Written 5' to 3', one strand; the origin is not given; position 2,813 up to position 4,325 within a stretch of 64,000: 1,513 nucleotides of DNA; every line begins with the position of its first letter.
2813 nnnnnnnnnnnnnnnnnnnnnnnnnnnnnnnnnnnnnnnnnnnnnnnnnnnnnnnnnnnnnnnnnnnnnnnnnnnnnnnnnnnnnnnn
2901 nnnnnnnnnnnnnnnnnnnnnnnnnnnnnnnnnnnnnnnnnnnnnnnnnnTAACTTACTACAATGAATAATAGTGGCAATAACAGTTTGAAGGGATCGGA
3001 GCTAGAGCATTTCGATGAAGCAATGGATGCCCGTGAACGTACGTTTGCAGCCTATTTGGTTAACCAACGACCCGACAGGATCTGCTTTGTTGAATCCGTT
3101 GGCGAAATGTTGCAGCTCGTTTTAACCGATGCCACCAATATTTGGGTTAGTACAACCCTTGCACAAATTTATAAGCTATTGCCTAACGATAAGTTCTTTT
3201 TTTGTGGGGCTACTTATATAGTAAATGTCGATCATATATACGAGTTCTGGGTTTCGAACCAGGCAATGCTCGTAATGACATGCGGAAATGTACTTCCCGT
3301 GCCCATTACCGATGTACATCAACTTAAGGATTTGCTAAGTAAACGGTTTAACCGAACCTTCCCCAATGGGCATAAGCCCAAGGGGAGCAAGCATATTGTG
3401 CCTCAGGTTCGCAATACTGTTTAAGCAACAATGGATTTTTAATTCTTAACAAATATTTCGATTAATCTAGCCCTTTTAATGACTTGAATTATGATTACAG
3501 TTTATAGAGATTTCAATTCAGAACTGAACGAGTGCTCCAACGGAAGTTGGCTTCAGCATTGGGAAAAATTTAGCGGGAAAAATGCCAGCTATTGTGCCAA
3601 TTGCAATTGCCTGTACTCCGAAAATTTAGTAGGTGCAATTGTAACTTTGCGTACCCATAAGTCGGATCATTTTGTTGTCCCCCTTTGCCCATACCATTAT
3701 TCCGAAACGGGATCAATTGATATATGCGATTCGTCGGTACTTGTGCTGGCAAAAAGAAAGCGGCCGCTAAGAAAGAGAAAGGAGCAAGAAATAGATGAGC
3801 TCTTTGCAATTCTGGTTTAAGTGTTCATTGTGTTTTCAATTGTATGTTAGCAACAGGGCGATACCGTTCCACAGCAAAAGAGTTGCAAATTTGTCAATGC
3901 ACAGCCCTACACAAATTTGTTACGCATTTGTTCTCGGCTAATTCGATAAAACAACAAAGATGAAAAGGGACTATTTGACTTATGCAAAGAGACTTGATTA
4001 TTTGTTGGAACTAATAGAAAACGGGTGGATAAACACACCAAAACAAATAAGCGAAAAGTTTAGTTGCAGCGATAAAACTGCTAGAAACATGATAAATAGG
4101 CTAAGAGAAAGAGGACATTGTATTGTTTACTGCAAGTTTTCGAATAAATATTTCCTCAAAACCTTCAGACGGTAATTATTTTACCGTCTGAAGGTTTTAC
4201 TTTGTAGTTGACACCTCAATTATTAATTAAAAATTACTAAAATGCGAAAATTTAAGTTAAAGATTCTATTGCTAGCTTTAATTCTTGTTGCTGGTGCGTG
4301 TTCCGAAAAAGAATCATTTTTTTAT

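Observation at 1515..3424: Double-glycine-leader peptide gene beside a TPR single-pass membrane protein and a receiver-less LytTR regulator: candidate peptide-sensing circuit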

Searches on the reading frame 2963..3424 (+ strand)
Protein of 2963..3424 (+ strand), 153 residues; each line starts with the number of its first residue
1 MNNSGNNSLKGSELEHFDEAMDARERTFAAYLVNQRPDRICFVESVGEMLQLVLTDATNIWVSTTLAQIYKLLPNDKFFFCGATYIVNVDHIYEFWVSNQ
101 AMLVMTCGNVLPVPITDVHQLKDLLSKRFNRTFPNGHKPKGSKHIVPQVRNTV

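Call 3: search_protein_families(library=pfam, proteins=[window:2963-3424:+], max_evalue=1)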
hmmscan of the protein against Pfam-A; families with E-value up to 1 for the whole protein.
window:2963-3424:+ (153 aa): 1 family
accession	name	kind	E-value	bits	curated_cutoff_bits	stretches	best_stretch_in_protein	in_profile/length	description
PF04397.21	LytTR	-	7.5e-09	36.1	22.6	1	37-125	8-97/98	LytTr DNA-binding domain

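Call 4: search_protein_families(library=ncbifam, proteins=[window:2963-3424:+], max_evalue=1)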
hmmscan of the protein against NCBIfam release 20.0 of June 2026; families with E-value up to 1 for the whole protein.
window:2963-3424:+ (153 aa): 0 families

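Call 8: find_encoding_contigs(protein=window:2963-3424:+, flank=10000, max_places=6)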
Protein window:2963-3424:+ (153 aa): no gene with exactly this product is on record in the collection.

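Call 10: find_homologous_proteins(query=window:2963-3424:+, max_evalue=0.001)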
Query window:2963-3424:+ (153 aa): 2 proteins with E <= 0.001 among 6 candidates.
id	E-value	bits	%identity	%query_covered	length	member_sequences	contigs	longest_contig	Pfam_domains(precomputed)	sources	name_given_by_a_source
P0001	1.4e-99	348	100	100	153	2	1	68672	PF04397.22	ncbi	-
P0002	1.4e-87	309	89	99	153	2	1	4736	PF04397.22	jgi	-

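Call 11: find_encoding_contigs(protein=P0001, flank=10000, max_places=4)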
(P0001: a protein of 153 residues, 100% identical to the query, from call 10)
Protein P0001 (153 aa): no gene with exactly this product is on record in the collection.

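Call 12: find_encoding_contigs(protein=P0002, flank=10000, max_places=4)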
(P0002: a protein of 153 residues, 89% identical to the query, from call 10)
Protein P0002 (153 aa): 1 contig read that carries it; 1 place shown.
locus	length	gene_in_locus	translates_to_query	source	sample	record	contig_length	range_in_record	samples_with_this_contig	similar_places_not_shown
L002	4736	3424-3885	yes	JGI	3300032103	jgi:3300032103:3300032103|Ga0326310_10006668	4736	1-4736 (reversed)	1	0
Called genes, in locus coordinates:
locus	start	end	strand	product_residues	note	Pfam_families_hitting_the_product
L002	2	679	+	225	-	?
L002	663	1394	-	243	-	PF14559:TPR_19 (weak)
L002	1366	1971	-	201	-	-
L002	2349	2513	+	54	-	-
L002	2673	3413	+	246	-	-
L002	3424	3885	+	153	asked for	PF04397:LytTR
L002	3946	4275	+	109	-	-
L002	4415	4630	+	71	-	-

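Call 22: search_protein_representatives(protein=window:2963-3424:+)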
Query: 153 residues. Proteins with E-value up to 0.001 (for the whole library): 28; up to 1e-10: 7; up to 1e-30: 1. The best 28 are listed.
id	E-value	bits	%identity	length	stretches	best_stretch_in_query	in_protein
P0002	4.5e-88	308.9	89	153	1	1-152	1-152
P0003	1.2e-28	116.1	44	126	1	16-132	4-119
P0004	8.3e-23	97.1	39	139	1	17-132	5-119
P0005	1.4e-15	73.6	32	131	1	26-126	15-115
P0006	8.6e-15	71.1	33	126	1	25-133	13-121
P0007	4.8e-14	68.6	31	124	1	35-130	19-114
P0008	8.1e-11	58.2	31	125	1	23-127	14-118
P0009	1.1e-10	57.8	28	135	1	21-128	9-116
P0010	1.5e-10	57.3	35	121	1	23-128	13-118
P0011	3.1e-09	53.0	34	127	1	29-127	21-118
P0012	2.8e-08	49.9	31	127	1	32-126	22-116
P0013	2.8e-07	46.7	25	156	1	16-126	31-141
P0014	7.4e-06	42.1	31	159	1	31-114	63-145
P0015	3.8e-05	39.8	35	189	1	33-125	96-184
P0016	6.4e-05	39.0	22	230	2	38-133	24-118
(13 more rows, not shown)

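Call 26: find_related_loci(query=A3, collection=genome_contigs, flank=6000)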
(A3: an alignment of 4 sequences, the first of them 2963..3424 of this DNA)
Query A3 (153 aa) in genome_contigs; peptide patterns used: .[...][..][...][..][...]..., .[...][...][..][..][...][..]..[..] (x = any residue, [..] = any of these).
77 stretches matched a pattern; 1 encode a relative of the query (tblastn E <= 1e-3); 1 distinct loci.
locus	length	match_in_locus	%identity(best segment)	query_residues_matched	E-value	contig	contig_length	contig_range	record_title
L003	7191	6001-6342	44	16-130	1e-34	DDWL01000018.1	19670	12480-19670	MAG TPA_asm: Bacteroidales bacterium UBA2287 UBA2287_contig_25358, whole genome shotgun sequence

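Call 32: find_homologous_proteins(query=A2, max_evalue=0.001)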
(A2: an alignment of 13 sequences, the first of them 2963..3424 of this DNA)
Query A2 (13 sequences) (153 aa, profile of the alignment): 12 proteins with E <= 0.001 among 435 candidates.
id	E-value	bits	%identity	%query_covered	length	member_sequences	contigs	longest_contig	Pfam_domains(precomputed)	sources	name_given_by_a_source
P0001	4.4e-45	170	100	100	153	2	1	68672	PF04397.22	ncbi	-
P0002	2.1e-44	168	89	99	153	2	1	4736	PF04397.22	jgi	-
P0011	1.1e-38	149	33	79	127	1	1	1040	PF04397.22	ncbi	-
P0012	1.1e-37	146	37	50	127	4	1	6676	PF04397.22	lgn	-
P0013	3.5e-36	141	26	71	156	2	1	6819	PF04397.22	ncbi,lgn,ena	-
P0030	1.9e-32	129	32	76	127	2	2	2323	PF04397.22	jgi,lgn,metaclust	metaclust:\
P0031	3.8e-32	128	31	65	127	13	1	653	PF04397.22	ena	-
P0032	9.2e-32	127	34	54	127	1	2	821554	PF04397.22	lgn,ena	-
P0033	9.4e-25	104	32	49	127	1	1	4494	PF04397.22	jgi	-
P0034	3.6e-14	70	29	50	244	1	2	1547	PF04397.22,PF00072.31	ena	-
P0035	5.5e-8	50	30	57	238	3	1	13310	PF04397.22,PF00072.31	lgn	-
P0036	2.2e-7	48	21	50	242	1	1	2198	PF04397.22,PF00072.31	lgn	-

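Call 34: find_encoding_contigs(protein=P0032, flank=8000, max_places=2)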
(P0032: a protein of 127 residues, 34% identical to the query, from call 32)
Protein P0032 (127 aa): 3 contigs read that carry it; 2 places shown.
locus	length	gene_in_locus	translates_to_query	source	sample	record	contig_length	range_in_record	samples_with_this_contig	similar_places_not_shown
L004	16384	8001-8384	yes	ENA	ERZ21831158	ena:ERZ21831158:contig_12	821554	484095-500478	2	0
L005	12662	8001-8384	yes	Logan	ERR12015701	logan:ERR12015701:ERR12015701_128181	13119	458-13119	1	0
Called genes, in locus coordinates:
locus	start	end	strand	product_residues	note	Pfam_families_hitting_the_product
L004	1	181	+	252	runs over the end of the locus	PF00578:AhpC-TSA, PF08534:Redoxin (weak), PF13905:Thioredoxin_8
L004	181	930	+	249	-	PF00149:Metallophos (weak)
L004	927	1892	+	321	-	PF07670:Gate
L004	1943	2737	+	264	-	PF00303:Thymidylat_synt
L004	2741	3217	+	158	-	PF00186:DHFR_1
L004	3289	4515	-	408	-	PF00158:Sigma54_activat (faint), PF06689:zf-C4_ClpX, PF00493:MCM (weak), PF00004:AAA, PF07724:AAA_2, PF07728:AAA_5 (weak), PF13401:AAA_22 (weak), PF10431:ClpB_D2-small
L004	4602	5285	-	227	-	PF00574:CLP_protease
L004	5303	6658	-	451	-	PF05697:Trigger_N, PF28537:FKBP-like_TF, PF28539:TF_C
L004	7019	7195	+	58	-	-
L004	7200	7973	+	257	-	PF07719:TPR_2 (faint), PF13432:TPR_16 (faint), PF14559:TPR_19 (faint), PF13174:TPR_6 (faint)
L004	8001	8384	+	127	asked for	PF04397:LytTR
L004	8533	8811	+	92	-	-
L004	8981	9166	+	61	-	-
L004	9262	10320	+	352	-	-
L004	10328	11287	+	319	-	PF08443:RimK (weak)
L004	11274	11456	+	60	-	-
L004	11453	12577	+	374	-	PF13186:SPASM (faint)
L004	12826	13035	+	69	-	-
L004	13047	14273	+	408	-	-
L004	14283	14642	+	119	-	-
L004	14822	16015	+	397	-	-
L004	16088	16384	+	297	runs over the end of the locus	PF20862:DUF6843 (faint)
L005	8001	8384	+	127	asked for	PF04397:LytTR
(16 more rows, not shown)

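Call 35: find_encoding_contigs(protein=P0012, flank=8000, max_places=2)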
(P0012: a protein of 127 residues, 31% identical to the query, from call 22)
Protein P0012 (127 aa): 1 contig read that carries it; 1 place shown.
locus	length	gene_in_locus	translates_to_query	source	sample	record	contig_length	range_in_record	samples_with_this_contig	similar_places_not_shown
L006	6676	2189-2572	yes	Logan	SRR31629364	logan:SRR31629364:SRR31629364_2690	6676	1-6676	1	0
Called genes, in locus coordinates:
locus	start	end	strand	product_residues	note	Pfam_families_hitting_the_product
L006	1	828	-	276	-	?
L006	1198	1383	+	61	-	-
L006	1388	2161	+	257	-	PF07719:TPR_2 (faint), PF21545:T7SS_EccA1_N (weak), PF13174:TPR_6 (faint)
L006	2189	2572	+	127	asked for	PF04397:LytTR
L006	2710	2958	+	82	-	PF25213:HVO_A0261_N (weak), PF08279:HTH_11 (weak)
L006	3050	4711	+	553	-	PF03412:Peptidase_C39 (weak), PF07884:VKOR, PF13462:Thioredoxin_4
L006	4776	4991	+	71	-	-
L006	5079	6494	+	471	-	PF00085:Thioredoxin (weak), PF00578:AhpC-TSA, PF08534:Redoxin, PF13905:Thioredoxin_8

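Call 36: find_encoding_contigs(protein=P0013, flank=8000, max_places=2)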
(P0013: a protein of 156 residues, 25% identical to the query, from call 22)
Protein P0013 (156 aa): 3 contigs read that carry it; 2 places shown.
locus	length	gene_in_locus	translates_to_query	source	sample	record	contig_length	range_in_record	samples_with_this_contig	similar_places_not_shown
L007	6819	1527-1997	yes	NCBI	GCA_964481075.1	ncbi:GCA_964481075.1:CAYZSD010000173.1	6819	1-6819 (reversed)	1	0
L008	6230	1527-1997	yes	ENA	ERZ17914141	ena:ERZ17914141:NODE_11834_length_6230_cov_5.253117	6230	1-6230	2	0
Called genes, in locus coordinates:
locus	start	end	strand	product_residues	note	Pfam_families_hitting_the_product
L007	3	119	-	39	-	?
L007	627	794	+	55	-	-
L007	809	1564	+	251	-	PF07719:TPR_2 (faint), PF13174:TPR_6 (faint), PF13428:TPR_14 (faint), PF13432:TPR_16 (weak), PF14559:TPR_19 (weak)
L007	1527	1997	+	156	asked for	PF04397:LytTR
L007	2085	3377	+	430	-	PF04909:Amidohydro_2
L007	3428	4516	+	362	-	PF00512:HisKA, PF02518:HATPase_c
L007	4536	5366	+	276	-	-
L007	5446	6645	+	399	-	-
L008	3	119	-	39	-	?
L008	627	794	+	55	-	-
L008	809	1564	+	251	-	PF07719:TPR_2 (faint), PF13174:TPR_6 (faint), PF13428:TPR_14 (faint), PF13432:TPR_16 (weak), PF14559:TPR_19 (weak)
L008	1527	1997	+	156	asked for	PF04397:LytTR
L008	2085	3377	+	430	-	PF04909:Amidohydro_2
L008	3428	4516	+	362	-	PF00512:HisKA, PF02518:HATPase_c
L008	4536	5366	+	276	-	-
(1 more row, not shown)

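Call 55: search_protein_families(library=pfam, proteins=[L004:9262-10320:+, L004:11453-12577:+, L004:10328-11287:+, L006:3050-4711:+], max_evalue=0.01)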
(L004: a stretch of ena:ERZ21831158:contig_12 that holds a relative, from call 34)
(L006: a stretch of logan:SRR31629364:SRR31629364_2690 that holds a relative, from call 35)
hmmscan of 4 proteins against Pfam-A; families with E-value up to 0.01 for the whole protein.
L004:9262-10320:+ (352 aa): 0 families

L004:11453-12577:+ (374 aa): 1 family
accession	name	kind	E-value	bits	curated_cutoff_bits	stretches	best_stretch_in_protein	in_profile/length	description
PF13186.11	SPASM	-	1.7e-05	25.5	21.5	1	246-303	4-67/67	Iron-sulfur cluster-binding domain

L004:10328-11287:+ (319 aa): 1 family
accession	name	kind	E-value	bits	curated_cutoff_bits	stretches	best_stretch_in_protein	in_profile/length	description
PF08443.16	RimK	-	4.9e-06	26.7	21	1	126-310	3-187/188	RimK-like ATP-grasp domain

L006:3050-4711:+ (553 aa): 3 families
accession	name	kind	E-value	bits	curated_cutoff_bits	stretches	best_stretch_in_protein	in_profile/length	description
PF07884.19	VKOR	-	1.5e-11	45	27.5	1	182-306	4-131/134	Vitamin K epoxide reductase family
PF13462.12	Thioredoxin_4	-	3.7e-10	40.7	23.2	1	384-532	4-164/165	Thioredoxin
PF03412.21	Peptidase_C39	-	5e-06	26.8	22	1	52-141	45-131/133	Peptidase C39 family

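Call 86: search_solved_structures(query=A2, max_evalue=0.1)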
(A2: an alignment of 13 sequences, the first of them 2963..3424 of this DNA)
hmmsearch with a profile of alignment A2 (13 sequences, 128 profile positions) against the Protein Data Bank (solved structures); distinct sequences matched with E-value up to 0.1: 5.
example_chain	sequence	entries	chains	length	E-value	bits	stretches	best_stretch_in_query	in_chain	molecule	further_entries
3d6w_A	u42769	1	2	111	2.3e-16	62.7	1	27-114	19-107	Methyl-accepting/DNA response regulator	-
3bs1_A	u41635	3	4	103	1.7e-06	30.8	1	8-84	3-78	Accessory gene regulator protein A | Accessory gene regulator A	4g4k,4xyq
4xqq_A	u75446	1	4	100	3.7e-06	29.7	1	19-84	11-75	Accessory gene regulator A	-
4xqj_A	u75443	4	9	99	3.9e-06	29.6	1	20-84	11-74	Accessory gene regulator A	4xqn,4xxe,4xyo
4cbv_A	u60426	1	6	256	0.00034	23.4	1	26-123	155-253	COME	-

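Call 94: predict_structure(alignment_id=A10)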
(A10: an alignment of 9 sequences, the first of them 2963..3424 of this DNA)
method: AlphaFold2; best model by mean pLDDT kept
length: 153 residues; sequences in the alignment: 9
mean_pLDDT: 77.8   pTM: 0.70
mean pLDDT of the five models: 77.8, 77.1, 76.4, 76.4, 76.3
residues with pLDDT >= 90: 67; 70-90: 41; 50-70: 19; < 50: 26
segments of 3 or more residues with pLDDT < 50: 1-18, 150-153
pLDDT, mean of each block of 10 residues (from residue 1): 41 42 72 91 92 94 89 91 91 88 93 92 85 53 65 38
secondary structure, 60 per line:
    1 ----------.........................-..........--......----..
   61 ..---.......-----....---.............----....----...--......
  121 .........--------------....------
elements in order: H11-35 E40-46 E49-54 E59-62 H66-72 E78-81 E85-88 E92-97 E102-105 E110-112 H115-129 E144-147

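Call 97: fold_search(model_id=the predicted structure, library=pdb)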
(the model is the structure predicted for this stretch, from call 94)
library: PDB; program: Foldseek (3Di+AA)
matches with E <= 10: 729; with E <= 0.001: 12
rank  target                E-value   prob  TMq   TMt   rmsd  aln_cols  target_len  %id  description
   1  3d6w_B                8.0e-07  1.00  0.52  0.71   1.9        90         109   23  LytTr DNA-binding domain of putative methyl-accepting/DNA response regulator from Bacillus cereus. (released 2008-07-15)
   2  3d6w_A                9.5e-06  1.00  0.52  0.71   1.9        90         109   23  LytTr DNA-binding domain of putative methyl-accepting/DNA response regulator from Bacillus cereus. (released 2008-07-15)
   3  4g4k_A                1.1e-04  1.00  0.47  0.72   1.7        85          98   25  Structure of the Staphylococcus aureus AgrA LytTR Domain (released 2012-12-19)
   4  4xqn_A                1.5e-04  1.00  0.47  0.72   1.6        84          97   24  Crystal structure of AgrA LytTR domain in complex with promoters (released 2016-04-06)
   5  4xqj_A                1.9e-04  1.00  0.48  0.72   1.7        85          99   24  Crystal structure of AgrA LytTR domain in complex with promoters (released 2016-04-06)
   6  4g4k_B                1.9e-04  1.00  0.48  0.71   1.8        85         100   24  Structure of the Staphylococcus aureus AgrA LytTR Domain (released 2012-12-19)
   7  4cbv_D                2.1e-04  1.00  0.48  0.31   2.8        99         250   20  X-ray structure of full-length ComE from Streptococcus pneumoniae. (released 2014-02-12)
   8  4xqj_D                2.2e-04  1.00  0.47  0.71   1.7        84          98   24  Crystal structure of AgrA LytTR domain in complex with promoters (released 2016-04-06)
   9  4cbv_F                3.4e-04  1.00  0.51  0.32   3.2       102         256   20  X-ray structure of full-length ComE from Streptococcus pneumoniae. (released 2014-02-12)
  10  3bs1_A                4.1e-04  1.00  0.46  0.67   1.9        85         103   25  Structure of the Staphylococcus aureus AgrA LytTR Domain Bound to DNA Reveals a Beta Fold with a Novel Mode of Binding (released 2008-04-08)
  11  4cbv_E                7.0e-04  1.00  0.49  0.31   2.7        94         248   21  X-ray structure of full-length ComE from Streptococcus pneumoniae. (released 2014-02-12)
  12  4cbv_A                8.4e-04  1.00  0.47  0.30   3.4       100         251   18  X-ray structure of full-length ComE from Streptococcus pneumoniae. (released 2014-02-12)
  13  4cbv_C                3.2e-03  1.00  0.48  0.31   2.8        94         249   20  X-ray structure of full-length ComE from Streptococcus pneumoniae. (released 2014-02-12)
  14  5vhf_D                1.0e-01  0.18  0.16  0.09  16.0       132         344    9  Conformational Landscape of the p28-Bound Human Proteasome Regulatory Particle (released 2017-08-23)
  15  2yf0                  1.4e-01  0.20  0.19  0.08   9.3       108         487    7  Human Myotubularin related protein 6 (MTMR6) (released 2011-04-13)
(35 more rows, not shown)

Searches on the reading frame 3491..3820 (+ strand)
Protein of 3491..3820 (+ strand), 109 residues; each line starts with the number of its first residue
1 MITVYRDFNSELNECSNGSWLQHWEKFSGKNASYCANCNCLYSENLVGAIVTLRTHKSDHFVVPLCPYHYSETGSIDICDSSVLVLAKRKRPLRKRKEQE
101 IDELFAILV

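Call 3: search_protein_families(library=pfam, proteins=[window:3491-3820:+], max_evalue=1)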
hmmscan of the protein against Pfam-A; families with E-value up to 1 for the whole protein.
window:3491-3820:+ (109 aa): 2 families
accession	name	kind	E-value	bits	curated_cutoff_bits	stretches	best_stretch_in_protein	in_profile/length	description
PF19324.4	LETM2_N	-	0.086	13.4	27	1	41-82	3-42/111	LETM1 domain-containing protein LETM2 N-terminus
PF05434.16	Tmemb_9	-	0.17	12.2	28.6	1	13-44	13-44/145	TMEM9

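Call 4: search_protein_families(library=ncbifam, proteins=[window:3491-3820:+], max_evalue=1)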
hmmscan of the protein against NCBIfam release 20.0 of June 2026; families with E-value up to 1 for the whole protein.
window:3491-3820:+ (109 aa): 0 families

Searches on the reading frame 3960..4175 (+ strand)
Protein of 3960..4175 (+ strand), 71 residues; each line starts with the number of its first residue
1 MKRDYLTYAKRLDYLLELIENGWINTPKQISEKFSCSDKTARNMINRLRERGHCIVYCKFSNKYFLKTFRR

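Call 3: search_protein_families(library=pfam, proteins=[window:3960-4175:+], max_evalue=1)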
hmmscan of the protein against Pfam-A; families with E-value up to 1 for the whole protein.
window:3960-4175:+ (71 aa): 10 families
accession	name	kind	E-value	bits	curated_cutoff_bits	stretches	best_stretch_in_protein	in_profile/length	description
PF08279.18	HTH_11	-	0.0002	21.6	25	1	25-55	16-45/55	HTH domain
PF13730.12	HTH_36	-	0.00084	19.5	25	1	29-53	30-54/55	Helix-turn-helix domain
PF01325.25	Fe_dep_repress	-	0.0029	18.2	26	1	16-54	14-52/60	Iron dependent repressor, N-terminal DNA binding domain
PF13384.12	HTH_23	-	0.0064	16.7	24.6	1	25-53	18-46/50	Homeodomain-like domain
PF08220.18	HTH_DeoR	-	0.0069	16.6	21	1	11-53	1-43/57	DeoR-like helix-turn-helix domain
PF08280.17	HTH_Mga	-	0.028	14.8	23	1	18-50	14-45/59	M protein trans-acting positive regulator (MGA) HTH domain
PF08281.18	Sigma70_r4_2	-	0.059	13.5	25.7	1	28-50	30-52/54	Sigma-70, region 4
PF14947.12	HTH_45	-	0.098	13.1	25.5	1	1-39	26-61/77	Winged helix-turn-helix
PF13412.12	HTH_24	-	0.19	11.8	21.9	0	25-52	18-45/48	Winged helix-turn-helix DNA-binding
PF03297.21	Ribosomal_S25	-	0.2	12.3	28.8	1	15-53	47-85/101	S25 ribosomal protein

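Call 4: search_protein_families(library=ncbifam, proteins=[window:3960-4175:+], max_evalue=1)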
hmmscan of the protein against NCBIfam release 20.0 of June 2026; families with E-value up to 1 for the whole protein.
window:3960-4175:+ (71 aa): 3 families
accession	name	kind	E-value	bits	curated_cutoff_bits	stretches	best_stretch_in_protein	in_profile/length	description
NF010034.0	PRK13509.1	equivalog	0.013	14.9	244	1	8-53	3-48/251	HTH-type transcriptional regulator UlaR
TIGR00122.1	birA_repr_reg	equivalog_domain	0.098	12.6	70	1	28-55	17-44/69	biotin operon repressor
NF008847.0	PRK11886.1-2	equivalog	0.11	11.8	293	1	13-59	8-54/320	bifunctional biotin--[acetyl-CoA-carboxylase] ligase/biotin operon repressor BirA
